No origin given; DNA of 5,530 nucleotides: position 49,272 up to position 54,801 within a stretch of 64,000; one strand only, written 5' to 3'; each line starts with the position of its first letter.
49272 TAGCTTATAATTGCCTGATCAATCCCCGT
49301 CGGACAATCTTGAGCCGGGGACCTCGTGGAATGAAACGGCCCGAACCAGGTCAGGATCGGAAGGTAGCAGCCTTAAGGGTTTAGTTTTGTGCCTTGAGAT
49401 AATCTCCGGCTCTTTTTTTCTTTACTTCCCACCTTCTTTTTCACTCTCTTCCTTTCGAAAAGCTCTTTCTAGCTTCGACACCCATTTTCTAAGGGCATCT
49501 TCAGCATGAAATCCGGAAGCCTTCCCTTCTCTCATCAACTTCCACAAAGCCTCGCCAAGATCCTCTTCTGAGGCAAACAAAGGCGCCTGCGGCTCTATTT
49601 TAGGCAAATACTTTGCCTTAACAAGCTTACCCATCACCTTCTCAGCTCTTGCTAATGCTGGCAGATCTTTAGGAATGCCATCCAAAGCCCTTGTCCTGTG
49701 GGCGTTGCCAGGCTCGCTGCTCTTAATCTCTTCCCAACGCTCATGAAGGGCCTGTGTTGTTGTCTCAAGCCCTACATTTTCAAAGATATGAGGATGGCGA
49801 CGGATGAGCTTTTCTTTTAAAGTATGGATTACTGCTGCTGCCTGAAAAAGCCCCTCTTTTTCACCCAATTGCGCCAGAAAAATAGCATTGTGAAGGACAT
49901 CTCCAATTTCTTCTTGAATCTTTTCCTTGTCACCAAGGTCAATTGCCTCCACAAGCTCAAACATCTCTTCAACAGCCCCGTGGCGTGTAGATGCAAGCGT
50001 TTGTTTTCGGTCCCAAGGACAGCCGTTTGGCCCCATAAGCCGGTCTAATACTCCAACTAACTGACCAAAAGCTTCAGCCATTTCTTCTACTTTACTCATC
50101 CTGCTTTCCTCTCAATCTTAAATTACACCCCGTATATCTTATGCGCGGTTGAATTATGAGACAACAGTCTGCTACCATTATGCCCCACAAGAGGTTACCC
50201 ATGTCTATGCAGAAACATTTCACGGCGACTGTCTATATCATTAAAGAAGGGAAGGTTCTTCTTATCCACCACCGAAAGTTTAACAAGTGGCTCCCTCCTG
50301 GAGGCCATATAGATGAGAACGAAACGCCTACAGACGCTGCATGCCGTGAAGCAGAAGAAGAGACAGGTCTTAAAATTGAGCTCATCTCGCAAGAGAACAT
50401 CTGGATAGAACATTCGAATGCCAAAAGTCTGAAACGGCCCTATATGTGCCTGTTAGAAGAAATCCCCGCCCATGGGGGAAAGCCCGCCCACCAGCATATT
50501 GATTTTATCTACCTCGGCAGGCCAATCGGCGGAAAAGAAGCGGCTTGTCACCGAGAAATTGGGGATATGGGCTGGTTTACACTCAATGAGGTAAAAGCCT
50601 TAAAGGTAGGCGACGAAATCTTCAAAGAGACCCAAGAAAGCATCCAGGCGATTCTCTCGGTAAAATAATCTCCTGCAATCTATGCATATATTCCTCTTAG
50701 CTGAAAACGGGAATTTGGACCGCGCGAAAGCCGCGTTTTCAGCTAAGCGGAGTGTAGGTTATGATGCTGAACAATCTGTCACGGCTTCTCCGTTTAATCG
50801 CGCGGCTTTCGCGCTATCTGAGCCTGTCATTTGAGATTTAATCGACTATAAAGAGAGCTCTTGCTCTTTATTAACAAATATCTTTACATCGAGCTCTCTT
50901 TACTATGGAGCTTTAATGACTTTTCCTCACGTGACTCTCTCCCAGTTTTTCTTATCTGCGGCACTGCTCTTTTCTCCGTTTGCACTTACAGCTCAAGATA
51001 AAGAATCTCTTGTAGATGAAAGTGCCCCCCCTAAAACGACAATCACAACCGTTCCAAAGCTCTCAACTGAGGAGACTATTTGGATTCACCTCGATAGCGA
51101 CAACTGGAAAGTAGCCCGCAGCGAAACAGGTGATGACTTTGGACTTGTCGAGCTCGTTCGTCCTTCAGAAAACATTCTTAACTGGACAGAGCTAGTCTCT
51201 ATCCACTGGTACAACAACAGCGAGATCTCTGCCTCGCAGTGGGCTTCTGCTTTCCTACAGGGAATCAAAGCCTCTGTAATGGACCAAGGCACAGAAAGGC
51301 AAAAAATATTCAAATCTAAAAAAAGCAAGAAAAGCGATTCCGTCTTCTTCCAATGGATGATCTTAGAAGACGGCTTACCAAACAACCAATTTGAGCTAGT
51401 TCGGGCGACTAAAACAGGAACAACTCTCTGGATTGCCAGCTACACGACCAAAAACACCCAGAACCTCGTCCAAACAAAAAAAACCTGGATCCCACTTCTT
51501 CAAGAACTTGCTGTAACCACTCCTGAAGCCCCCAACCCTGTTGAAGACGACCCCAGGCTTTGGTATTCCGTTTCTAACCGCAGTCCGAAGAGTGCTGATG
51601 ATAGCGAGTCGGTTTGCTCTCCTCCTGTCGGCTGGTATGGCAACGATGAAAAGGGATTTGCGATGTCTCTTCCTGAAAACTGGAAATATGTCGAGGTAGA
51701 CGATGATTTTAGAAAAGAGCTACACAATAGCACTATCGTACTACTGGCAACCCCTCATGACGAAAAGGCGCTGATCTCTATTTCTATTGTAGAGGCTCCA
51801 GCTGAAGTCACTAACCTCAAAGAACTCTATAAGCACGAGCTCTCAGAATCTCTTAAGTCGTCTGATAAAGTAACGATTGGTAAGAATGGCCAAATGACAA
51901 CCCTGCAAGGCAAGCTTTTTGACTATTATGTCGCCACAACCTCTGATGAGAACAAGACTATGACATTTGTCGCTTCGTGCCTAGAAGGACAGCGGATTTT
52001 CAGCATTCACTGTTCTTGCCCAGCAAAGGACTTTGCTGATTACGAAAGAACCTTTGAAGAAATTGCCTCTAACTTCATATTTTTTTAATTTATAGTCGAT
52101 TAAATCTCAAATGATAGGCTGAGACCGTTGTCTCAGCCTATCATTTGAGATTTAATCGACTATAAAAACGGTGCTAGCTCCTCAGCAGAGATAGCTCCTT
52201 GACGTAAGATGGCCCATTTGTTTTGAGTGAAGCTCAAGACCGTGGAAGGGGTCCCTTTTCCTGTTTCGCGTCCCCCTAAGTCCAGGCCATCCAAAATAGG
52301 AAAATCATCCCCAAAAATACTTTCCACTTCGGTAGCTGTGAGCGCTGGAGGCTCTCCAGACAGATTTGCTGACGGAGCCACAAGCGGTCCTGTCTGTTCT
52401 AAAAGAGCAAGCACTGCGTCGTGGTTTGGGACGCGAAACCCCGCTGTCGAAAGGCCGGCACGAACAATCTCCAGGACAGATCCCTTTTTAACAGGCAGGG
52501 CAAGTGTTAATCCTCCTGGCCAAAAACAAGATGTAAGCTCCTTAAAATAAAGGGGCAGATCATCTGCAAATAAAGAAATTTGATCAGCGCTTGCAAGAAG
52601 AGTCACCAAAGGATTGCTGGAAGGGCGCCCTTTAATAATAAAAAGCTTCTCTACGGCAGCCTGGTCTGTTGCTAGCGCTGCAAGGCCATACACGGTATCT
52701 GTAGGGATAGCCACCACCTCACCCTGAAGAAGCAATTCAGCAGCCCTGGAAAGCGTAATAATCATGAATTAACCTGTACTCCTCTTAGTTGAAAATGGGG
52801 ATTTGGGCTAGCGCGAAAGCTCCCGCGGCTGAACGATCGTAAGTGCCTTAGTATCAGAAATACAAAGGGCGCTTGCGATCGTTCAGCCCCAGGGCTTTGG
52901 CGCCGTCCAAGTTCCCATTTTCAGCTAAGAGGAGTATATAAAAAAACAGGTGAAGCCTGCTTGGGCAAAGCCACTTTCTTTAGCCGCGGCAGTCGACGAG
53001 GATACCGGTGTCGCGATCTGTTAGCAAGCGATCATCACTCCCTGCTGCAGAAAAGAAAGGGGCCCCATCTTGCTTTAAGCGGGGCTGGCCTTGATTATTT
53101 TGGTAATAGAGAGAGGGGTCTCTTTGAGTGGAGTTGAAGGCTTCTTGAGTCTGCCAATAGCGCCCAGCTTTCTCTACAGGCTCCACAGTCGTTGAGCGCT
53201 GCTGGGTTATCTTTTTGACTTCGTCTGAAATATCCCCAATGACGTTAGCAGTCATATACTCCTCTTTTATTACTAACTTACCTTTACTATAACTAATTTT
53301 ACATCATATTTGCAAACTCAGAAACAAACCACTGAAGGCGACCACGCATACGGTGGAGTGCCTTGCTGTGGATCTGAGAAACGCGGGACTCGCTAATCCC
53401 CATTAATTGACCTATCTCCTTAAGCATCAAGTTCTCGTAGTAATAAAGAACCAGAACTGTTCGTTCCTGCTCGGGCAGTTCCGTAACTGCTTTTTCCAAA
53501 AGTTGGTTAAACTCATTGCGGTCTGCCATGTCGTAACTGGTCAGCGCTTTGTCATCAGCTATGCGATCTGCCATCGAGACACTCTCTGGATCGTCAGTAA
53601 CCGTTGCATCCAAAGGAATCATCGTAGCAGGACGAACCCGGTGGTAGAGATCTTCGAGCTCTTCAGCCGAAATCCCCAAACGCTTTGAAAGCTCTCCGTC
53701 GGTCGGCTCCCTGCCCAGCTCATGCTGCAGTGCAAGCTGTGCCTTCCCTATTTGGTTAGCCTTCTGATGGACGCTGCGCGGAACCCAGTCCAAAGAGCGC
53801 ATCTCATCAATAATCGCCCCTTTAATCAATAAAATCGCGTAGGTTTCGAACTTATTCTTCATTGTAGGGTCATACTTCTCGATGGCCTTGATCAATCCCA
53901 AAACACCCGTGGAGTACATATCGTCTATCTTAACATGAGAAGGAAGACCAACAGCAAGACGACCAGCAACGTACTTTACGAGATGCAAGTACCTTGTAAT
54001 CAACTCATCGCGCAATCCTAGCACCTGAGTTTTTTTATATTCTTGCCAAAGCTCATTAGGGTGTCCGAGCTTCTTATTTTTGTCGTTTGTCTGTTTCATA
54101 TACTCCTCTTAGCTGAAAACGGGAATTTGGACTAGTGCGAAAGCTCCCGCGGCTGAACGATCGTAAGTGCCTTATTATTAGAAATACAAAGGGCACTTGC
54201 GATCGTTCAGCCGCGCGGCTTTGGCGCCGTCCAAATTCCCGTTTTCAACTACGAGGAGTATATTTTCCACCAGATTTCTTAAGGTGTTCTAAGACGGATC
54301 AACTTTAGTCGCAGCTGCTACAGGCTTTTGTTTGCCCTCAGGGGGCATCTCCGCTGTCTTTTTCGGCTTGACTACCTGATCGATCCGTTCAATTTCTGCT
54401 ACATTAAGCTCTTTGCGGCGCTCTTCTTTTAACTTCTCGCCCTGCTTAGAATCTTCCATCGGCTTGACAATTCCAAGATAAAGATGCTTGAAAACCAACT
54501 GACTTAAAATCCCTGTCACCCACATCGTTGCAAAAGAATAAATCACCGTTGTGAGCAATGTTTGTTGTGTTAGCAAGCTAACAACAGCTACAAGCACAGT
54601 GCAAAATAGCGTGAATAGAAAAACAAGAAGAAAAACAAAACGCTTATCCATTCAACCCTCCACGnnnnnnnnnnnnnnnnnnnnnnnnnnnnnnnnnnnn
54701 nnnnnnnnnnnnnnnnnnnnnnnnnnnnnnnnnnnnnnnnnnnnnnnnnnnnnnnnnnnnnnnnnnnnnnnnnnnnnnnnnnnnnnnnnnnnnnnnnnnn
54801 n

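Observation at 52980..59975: Flagellar-order flhB-flhA-flhF-x-fliA-x cluster in an otherwise chlamydia-like genome, without structural flagellar genes nearby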

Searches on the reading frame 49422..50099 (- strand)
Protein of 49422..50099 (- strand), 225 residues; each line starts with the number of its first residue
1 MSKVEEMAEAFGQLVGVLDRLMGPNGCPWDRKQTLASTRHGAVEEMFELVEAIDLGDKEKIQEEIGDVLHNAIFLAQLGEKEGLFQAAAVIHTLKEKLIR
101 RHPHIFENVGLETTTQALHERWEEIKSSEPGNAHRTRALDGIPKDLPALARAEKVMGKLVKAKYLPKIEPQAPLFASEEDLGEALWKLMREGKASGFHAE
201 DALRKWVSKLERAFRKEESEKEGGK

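Call 13: search_protein_families(library=pfam, proteins=[window:49422-50099:-], max_evalue=0.0001)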
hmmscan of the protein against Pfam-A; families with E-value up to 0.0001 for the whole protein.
window:49422-50099:- (225 aa): 1 family
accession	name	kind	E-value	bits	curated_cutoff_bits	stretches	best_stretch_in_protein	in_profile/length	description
PF03819.22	MazG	-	4.2e-22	78.6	22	1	33-106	1-74/74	MazG nucleotide pyrophosphohydrolase domain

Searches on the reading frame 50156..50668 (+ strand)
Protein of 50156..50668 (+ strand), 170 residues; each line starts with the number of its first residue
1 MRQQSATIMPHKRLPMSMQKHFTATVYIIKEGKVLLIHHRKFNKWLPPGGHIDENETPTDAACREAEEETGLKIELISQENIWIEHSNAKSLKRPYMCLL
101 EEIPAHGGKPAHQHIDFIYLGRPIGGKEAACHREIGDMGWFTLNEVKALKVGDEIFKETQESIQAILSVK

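Call 13: search_protein_families(library=pfam, proteins=[window:50156-50668:+], max_evalue=0.0001)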
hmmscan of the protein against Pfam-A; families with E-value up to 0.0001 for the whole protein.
window:50156-50668:+ (170 aa): 1 family
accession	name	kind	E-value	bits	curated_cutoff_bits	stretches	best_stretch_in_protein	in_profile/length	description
PF00293.34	NUDIX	-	1.4e-18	67.7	21.1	1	21-149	3-121/134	NUDIX domain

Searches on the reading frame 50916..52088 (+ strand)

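Call 13: search_protein_families(library=pfam, proteins=[window:50916-52088:+], max_evalue=0.0001)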
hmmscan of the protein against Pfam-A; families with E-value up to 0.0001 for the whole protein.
window:50916-52088:+ (390 aa): 1 family
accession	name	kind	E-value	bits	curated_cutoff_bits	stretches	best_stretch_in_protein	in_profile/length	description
PF01789.22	PsbP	-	2.7e-05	24.7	23.5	0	241-387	6-153/155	PsbP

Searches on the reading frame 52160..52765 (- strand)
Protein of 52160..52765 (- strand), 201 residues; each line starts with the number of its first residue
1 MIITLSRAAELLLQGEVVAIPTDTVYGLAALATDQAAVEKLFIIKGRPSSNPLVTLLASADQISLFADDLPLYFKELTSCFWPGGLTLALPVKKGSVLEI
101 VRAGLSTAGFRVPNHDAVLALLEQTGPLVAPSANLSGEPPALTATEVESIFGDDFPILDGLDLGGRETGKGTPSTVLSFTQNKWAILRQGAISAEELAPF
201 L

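Call 13: search_protein_families(library=pfam, proteins=[window:52160-52765:-], max_evalue=0.0001)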
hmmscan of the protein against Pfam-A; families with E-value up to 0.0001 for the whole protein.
window:52160-52765:- (201 aa): 1 family
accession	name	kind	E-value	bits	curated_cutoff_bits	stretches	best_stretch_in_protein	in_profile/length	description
PF01300.24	Sua5_yciO_yrdC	-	1.6e-49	168.3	25.1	1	11-190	2-178/178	Telomere recombination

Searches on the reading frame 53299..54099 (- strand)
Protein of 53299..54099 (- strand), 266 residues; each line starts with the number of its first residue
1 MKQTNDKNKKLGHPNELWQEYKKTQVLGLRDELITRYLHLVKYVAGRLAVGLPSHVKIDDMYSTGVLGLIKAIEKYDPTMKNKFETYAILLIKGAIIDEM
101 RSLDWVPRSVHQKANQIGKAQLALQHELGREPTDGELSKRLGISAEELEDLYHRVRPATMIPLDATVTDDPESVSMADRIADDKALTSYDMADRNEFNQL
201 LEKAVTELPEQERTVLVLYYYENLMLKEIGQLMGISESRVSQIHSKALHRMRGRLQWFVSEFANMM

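Call 3: search_protein_families(library=pfam, proteins=[window:53299-54099:-], max_evalue=0.01)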
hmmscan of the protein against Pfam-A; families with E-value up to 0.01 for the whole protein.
window:53299-54099:- (266 aa): 4 families
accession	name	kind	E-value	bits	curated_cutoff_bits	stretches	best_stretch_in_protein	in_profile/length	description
PF04545.22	Sigma70_r4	-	2.4e-19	69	24.1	1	207-252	4-49/50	Sigma-70, region 4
PF04542.20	Sigma70_r2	-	3.1e-16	59.4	24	1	33-105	1-70/71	Sigma-70 region 2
PF04539.22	Sigma70_r3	-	4.7e-11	43.1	25.3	1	113-179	2-69/78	Sigma-70 region 3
PF08281.18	Sigma70_r4_2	-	1e-10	41.5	25.7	1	199-248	2-51/54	Sigma-70, region 4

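Call 4: search_protein_families(library=ncbifam, proteins=[window:53299-54099:-], max_evalue=0.01)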
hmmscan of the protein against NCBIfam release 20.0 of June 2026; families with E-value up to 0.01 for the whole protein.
window:53299-54099:- (266 aa): 101 families (the best 25 are shown)
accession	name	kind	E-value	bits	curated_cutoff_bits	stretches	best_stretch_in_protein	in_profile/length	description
NF004572.0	PRK05911.1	equivalog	1.9e-87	292.9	378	1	15-256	10-254/257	RNA polymerase sigma factor sigma-28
NF004935.0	PRK06288.1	equivalog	1.9e-83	280.2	343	1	6-256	11-263/270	RNA polymerase sigma factor WhiG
TIGR02479.1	FliA_WhiG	subfamily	7.6e-76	254.8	189.6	1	33-256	1-224/224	FliA/WhiG family RNA polymerase sigma factor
NF005413.0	PRK06986.1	subfamily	4.3e-66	223.2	201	1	20-256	6-237/241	RNA polymerase sigma factor FliA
NF005809.0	PRK07670.1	equivalog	2.7e-63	213.8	326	1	13-256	8-251/255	FliA/WhiG family RNA polymerase sigma factor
TIGR02980.1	SigBFG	subfamily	2e-40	138.9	234.35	1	29-255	4-226/227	SigB/SigF/SigG family RNA polymerase sigma factor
NF009091.0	PRK12427.1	equivalog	1e-36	126.7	339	1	20-252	5-228/233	FliA/WhiG family RNA polymerase sigma factor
TIGR02937.1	sigma70-ECF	superfamily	1.5e-35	122.2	42.9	1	30-254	3-164/165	sigma-70 family RNA polymerase sigma factor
NF005644.0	PRK07408.1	subfamily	5.5e-33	114.7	261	1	12-255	11-253/258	RNA polymerase sigma factor SigF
TIGR02885.1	spore_sigF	equivalog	1.5e-32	113.3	321.45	1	30-254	13-230/231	RNA polymerase sporulation sigma factor SigF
NF004052.0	PRK05572.1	subfamily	1.9e-31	109.5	311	1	28-256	32-251/252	SigF/SigG family RNA polymerase sporulation sigma factor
TIGR02941.1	Sigma_B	equivalog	4.7e-30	104.9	315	1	8-252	9-250/255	RNA polymerase sigma factor SigB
TIGR02393.1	RpoD_Cterm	equivalog_domain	9e-30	104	354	1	31-253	3-226/238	RNA polymerase sigma factor RpoD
TIGR02997.1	Sig70-cyanoRpoD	subfamily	3e-29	102.3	384.5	1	30-252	76-298/298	RNA polymerase sigma factor, RpoD/SigA family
TIGR02394.1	rpoS_proteo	equivalog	1.9e-27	96.5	378.7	1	30-256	48-275/285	RNA polymerase sigma factor RpoS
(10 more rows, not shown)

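Call 34: list_cluster_members(proteins=[P0001, window:53299-54099:-, window:54665-56542:-])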
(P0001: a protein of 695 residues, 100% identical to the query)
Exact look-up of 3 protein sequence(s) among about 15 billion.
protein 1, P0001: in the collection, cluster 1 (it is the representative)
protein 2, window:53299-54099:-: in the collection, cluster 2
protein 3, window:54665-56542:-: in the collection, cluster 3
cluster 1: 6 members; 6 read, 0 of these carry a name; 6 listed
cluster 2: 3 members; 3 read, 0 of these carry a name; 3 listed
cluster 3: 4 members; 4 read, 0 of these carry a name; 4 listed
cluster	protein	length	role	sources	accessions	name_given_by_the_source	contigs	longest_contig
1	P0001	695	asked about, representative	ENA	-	-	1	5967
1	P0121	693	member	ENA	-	-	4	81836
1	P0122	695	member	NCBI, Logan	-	-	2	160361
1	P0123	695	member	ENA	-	-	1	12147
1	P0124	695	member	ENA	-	-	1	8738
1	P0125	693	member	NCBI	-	-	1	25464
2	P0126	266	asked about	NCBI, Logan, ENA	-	-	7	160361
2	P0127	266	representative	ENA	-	-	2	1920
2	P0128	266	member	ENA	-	-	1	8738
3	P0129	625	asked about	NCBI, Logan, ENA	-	-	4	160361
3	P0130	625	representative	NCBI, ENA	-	-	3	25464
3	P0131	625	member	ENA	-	-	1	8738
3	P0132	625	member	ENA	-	-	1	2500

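Call 51: find_encoding_contigs(protein=window:53299-54099:-, flank=10000, max_places=4)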
Protein window:53299-54099:- (266 aa): 9 contigs read that carry it; 4 places shown.
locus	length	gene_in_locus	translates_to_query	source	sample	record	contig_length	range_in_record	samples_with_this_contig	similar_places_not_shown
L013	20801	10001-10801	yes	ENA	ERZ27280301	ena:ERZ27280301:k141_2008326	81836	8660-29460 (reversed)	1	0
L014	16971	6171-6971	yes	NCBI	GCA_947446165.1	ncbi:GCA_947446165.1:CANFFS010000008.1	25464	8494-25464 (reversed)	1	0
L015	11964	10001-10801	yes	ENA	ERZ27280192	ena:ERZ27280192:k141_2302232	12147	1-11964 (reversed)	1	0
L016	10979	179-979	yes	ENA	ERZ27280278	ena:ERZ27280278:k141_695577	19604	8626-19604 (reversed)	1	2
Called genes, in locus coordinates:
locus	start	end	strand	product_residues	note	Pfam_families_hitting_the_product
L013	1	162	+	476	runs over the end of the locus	-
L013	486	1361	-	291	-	PF02810:SEC-C, PF00557:Peptidase_M24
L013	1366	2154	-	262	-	PF01416:PseudoU_synth_1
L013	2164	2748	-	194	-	PF01914:MarC, PF03741:TerC (faint)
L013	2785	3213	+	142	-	PF01797:Y1_Tnp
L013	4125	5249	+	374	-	PF01312:Bac_export_2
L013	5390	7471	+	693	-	PF00771:FHIPEP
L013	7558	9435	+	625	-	PF00448:SRP54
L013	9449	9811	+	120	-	-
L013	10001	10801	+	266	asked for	PF04542:Sigma70_r2, PF04539:Sigma70_r3, PF08281:Sigma70_r4_2, PF04545:Sigma70_r4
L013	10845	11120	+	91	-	-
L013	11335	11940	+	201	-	PF01300:Sua5_yciO_yrdC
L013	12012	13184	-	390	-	-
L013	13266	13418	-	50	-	-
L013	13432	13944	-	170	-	PF00293:NUDIX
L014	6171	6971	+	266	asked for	PF04542:Sigma70_r2, PF04539:Sigma70_r3, PF08281:Sigma70_r4_2, PF04545:Sigma70_r4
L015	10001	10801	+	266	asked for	PF04542:Sigma70_r2, PF04539:Sigma70_r3, PF08281:Sigma70_r4_2, PF04545:Sigma70_r4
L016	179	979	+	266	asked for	PF04542:Sigma70_r2, PF04539:Sigma70_r3, PF08281:Sigma70_r4_2, PF04545:Sigma70_r4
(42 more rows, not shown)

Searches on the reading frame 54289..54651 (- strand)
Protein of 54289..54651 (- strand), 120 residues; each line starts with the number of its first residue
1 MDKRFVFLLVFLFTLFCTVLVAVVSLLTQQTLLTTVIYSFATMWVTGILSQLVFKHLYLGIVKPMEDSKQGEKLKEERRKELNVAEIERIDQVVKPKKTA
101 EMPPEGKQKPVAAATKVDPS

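Call 3: search_protein_families(library=pfam, proteins=[window:54289-54651:-], max_evalue=0.01)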
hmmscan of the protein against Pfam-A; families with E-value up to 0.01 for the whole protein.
window:54289-54651:- (120 aa): 1 family
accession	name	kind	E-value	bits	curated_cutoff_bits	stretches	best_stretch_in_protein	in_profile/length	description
PF02714.20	RSN1_7TM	-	0.00057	19.8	28.7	1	5-61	4-69/274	Calcium-dependent channel, 7TM region, putative phosphate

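Call 4: search_protein_families(library=ncbifam, proteins=[window:54289-54651:-], max_evalue=0.01)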
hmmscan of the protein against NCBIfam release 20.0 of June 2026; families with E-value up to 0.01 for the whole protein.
window:54289-54651:- (120 aa): 0 families

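Call 63: find_homologous_proteins(query=window:54289-54651:-, max_evalue=0.001)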
Query window:54289-54651:- (120 aa): 2 proteins with E <= 0.001 among 14 candidates.
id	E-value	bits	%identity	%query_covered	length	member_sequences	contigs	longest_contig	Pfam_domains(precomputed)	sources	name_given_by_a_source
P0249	3.7e-65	235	96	100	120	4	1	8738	-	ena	-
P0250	7.6e-22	95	50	94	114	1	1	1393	-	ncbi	-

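Call 70: search_protein_families(library=pfam, proteins=[window:54289-54651:-], max_evalue=10)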
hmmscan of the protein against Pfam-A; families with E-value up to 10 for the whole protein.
window:54289-54651:- (120 aa): 1 family
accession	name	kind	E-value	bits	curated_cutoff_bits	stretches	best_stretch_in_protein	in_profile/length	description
PF02714.20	RSN1_7TM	-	0.00057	19.8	28.7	1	5-61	4-69/274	Calcium-dependent channel, 7TM region, putative phosphate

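Call 71: search_protein_representatives(alignment_id=A2)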
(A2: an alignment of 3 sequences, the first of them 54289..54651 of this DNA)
Query: 3 sequences, 120 profile positions. Proteins with E-value up to 0.001 (for the whole library): 33; up to 1e-10: 30; up to 1e-30: 6. The best 33 are listed.
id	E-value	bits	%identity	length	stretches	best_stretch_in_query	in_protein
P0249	1.7e-66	237.7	-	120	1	1-120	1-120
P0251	5.7e-34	132.7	-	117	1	1-115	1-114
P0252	1.1e-33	131.8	-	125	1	1-105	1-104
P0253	1.8e-32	127.9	-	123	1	1-111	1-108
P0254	3.1e-31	123.9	-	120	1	1-115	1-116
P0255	7.5e-31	122.7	-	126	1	1-108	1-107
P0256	1.2e-30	122.0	-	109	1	1-105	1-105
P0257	5.4e-30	119.9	-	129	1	1-104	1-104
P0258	2.9e-29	117.5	-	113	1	1-93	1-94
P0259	4.9e-29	116.8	-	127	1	1-98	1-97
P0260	2.4e-28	114.6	-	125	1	1-103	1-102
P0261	2.4e-28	114.5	-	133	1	1-103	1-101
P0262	2.0e-27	111.6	-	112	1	1-97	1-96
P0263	2.1e-27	111.5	-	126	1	1-109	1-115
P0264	3.0e-27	111.0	-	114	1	1-105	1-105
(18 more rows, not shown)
